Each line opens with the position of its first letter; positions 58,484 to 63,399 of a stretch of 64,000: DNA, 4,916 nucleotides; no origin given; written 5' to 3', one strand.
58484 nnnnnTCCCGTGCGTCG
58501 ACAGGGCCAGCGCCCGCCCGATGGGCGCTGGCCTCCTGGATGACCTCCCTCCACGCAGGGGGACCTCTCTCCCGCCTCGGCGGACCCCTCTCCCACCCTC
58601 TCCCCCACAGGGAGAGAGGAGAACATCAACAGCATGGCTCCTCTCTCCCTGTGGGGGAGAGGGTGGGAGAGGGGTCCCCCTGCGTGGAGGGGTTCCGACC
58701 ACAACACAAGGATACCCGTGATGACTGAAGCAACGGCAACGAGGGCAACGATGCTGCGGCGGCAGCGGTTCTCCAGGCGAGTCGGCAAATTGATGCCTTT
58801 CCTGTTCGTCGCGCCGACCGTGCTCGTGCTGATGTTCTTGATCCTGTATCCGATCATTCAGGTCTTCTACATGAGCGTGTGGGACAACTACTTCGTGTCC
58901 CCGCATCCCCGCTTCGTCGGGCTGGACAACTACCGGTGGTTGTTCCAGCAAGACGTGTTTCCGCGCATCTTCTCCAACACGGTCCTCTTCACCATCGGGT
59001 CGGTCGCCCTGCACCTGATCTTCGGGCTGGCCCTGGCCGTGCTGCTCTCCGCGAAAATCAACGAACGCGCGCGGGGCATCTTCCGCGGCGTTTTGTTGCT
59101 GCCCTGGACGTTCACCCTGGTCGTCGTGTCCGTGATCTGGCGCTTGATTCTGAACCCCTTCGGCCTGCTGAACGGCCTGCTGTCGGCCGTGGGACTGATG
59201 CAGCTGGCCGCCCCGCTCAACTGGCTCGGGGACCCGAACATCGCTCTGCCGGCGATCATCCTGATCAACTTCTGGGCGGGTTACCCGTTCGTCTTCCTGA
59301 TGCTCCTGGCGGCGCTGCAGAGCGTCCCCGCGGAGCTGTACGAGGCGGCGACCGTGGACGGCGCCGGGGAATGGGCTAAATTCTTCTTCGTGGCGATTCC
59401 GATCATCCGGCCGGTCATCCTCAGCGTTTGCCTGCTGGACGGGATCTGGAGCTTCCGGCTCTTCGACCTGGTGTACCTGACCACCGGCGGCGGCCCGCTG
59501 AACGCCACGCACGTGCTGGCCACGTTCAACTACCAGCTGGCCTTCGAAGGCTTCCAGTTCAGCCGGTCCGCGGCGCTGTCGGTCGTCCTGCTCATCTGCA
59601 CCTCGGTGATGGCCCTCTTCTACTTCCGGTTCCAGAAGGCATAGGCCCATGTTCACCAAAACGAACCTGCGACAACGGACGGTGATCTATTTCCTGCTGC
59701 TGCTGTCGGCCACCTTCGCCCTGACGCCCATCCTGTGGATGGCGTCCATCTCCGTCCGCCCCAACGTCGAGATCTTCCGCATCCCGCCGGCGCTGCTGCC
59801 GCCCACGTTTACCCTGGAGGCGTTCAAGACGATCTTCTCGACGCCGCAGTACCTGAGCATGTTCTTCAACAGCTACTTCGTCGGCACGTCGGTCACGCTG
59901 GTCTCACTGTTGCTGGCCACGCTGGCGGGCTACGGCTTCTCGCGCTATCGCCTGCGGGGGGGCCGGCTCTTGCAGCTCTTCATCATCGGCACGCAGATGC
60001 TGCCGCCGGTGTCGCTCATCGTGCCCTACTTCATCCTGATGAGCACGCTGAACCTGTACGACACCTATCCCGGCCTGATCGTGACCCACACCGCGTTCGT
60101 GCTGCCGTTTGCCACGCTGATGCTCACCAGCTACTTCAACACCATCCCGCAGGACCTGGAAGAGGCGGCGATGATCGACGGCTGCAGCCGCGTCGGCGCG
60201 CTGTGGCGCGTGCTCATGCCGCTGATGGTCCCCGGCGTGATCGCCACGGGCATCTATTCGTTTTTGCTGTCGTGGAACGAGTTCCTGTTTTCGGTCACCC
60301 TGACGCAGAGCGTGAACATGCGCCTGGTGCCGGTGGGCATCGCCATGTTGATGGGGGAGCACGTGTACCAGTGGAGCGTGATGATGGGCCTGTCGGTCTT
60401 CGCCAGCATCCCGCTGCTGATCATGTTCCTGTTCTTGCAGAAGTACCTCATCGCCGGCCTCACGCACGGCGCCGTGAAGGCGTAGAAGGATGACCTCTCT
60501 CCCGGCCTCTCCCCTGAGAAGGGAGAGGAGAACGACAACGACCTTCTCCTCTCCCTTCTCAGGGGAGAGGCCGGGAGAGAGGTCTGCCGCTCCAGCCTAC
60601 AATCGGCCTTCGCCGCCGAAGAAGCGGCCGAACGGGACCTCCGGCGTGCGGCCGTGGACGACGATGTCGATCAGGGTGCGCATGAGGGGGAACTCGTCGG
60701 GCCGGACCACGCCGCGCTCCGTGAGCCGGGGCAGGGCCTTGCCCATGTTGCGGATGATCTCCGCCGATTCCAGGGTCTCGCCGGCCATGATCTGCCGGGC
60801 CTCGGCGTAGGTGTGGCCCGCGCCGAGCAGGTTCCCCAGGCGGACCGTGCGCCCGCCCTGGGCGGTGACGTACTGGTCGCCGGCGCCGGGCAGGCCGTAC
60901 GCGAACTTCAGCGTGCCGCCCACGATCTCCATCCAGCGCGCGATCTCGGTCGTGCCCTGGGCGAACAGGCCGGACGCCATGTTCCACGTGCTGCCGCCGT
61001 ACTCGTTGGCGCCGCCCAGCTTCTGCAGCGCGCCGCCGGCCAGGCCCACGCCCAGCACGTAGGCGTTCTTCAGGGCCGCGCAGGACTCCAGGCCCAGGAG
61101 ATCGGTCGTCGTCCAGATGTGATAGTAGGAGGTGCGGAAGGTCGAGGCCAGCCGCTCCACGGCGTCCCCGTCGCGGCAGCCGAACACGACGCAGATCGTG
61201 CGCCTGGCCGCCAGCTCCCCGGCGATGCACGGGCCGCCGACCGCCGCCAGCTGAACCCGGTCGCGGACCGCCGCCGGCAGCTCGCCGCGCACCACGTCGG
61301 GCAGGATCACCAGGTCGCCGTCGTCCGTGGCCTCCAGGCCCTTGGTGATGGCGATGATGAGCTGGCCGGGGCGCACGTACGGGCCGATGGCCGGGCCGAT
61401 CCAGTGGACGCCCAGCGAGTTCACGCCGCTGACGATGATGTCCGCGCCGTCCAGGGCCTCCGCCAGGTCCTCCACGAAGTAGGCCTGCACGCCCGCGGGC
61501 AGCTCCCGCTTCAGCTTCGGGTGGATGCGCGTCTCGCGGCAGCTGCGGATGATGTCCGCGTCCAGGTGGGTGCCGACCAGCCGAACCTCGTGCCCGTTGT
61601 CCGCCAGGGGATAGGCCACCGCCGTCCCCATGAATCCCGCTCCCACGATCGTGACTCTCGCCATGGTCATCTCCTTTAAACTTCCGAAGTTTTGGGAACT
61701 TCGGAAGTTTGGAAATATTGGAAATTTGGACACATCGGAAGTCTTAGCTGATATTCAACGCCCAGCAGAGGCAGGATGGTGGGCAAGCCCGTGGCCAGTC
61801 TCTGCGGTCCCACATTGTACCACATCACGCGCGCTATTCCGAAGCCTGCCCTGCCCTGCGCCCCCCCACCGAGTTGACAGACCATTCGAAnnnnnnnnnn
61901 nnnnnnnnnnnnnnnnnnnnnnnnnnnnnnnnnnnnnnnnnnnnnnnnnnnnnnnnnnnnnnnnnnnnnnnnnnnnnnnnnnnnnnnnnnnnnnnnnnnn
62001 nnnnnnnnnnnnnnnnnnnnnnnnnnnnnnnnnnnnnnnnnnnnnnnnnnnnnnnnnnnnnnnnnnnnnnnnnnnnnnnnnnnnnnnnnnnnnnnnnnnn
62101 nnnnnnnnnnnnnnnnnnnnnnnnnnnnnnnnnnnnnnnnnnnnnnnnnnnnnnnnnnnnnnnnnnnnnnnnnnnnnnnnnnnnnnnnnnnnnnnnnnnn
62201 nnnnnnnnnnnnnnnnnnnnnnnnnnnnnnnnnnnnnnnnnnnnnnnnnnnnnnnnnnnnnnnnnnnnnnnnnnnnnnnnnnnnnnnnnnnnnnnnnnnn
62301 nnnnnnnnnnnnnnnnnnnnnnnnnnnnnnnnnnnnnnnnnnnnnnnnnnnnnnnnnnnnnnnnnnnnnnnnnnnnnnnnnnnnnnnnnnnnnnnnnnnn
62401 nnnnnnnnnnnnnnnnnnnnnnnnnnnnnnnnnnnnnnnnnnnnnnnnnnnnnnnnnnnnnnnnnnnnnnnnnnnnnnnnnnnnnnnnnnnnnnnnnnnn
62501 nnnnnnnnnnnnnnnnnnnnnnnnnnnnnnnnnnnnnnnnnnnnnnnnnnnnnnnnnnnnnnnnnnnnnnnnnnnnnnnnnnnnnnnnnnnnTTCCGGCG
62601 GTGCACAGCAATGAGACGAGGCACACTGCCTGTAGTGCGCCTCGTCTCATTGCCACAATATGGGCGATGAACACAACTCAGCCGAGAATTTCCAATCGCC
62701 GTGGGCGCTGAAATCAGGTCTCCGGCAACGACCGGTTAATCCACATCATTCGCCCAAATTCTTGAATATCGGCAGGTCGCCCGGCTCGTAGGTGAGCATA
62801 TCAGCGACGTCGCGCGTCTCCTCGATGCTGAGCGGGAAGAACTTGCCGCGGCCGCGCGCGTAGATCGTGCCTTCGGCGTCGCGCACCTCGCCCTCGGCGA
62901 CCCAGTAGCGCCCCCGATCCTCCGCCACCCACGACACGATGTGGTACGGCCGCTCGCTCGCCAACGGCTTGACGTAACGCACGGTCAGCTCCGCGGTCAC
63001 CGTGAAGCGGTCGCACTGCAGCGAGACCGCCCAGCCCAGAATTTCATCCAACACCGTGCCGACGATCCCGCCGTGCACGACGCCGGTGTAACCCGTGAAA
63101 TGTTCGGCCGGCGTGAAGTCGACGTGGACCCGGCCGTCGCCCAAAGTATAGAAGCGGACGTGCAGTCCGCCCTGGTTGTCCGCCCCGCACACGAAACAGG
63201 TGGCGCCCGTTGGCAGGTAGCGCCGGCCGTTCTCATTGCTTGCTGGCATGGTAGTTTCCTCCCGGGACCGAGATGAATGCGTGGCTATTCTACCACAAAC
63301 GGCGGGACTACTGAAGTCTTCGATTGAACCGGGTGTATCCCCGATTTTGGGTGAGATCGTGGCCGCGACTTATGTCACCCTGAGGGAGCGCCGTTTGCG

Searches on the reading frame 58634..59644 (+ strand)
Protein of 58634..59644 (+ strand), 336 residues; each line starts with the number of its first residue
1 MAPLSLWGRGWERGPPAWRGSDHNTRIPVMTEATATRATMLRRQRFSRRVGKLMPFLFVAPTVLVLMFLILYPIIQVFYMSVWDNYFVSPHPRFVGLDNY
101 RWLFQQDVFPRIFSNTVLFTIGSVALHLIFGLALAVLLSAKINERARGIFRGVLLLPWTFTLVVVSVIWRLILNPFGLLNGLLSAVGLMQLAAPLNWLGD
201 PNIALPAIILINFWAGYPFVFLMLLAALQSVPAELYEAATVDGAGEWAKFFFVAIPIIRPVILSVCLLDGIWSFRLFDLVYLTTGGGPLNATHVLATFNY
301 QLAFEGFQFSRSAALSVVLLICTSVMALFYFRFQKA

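Call 13: search_protein_families(library=pfam, proteins=[window:58634-59644:+], max_evalue=0.001)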
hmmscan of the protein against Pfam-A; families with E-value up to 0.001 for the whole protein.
window:58634-59644:+ (336 aa): 1 family
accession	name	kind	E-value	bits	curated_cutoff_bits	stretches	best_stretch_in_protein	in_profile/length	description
PF00528.27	BPD_transp_1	-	9.9e-16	58.4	26.4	1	131-334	1-175/184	Binding-protein-dependent transport system inner membrane component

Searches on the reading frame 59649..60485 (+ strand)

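Call 13: search_protein_families(library=pfam, proteins=[window:59649-60485:+], max_evalue=0.001)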
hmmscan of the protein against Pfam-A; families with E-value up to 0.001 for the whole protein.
window:59649-60485:+ (278 aa): 1 family
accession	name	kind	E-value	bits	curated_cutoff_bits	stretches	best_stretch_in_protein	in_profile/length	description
PF00528.27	BPD_transp_1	-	1.1e-14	55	26.4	1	87-268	2-179/184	Binding-protein-dependent transport system inner membrane component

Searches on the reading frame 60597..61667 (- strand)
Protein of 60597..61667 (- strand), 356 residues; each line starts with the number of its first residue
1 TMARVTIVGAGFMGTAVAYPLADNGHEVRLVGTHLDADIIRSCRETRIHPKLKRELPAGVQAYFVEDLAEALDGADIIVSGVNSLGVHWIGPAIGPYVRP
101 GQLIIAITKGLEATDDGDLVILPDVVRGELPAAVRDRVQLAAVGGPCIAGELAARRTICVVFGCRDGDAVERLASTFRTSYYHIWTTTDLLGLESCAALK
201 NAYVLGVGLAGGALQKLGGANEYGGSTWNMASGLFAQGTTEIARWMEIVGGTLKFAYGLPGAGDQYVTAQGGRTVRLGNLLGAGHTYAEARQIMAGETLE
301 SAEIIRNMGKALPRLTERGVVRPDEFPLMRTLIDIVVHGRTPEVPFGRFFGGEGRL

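Call 13: search_protein_families(library=pfam, proteins=[window:60597-61667:-], max_evalue=0.001)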
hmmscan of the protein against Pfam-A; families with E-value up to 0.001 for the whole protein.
window:60597-61667:- (356 aa): 6 families
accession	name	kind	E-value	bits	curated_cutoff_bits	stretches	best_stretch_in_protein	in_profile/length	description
PF01210.29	NAD_Gly3P_dh_N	-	2.2e-19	70.4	23.1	1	5-167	2-155/158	NAD-dependent glycerol-3-phosphate dehydrogenase N-terminus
PF07479.19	NAD_Gly3P_dh_C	-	5.4e-16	59.5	25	1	189-343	1-138/142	NAD-dependent glycerol-3-phosphate dehydrogenase C-terminus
PF02737.24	3HCDH_N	-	6.4e-05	23.4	22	1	5-45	2-40/180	3-hydroxyacyl-CoA dehydrogenase, NAD binding domain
PF02558.23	ApbA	-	0.00021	21.4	22.2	1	5-113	1-105/150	Ketopantoate reductase PanE/ApbA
PF01266.30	DAO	-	0.00032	20.8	27.9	1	4-32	1-29/353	FAD dependent oxidoreductase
PF03807.23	F420_oxidored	-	0.00072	20.5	21.6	0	4-108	1-92/94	NADP oxidoreductase coenzyme F420-dependent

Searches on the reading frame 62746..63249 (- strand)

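Call 13: search_protein_families(library=pfam, proteins=[window:62746-63249:-], max_evalue=0.001)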
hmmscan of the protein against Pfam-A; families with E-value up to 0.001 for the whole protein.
window:62746-63249:- (167 aa): 1 family
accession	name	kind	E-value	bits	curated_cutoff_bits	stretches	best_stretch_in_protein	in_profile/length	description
PF03061.28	4HBT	-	2e-08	34.8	20.6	1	56-128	2-76/79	Thioesterase superfamily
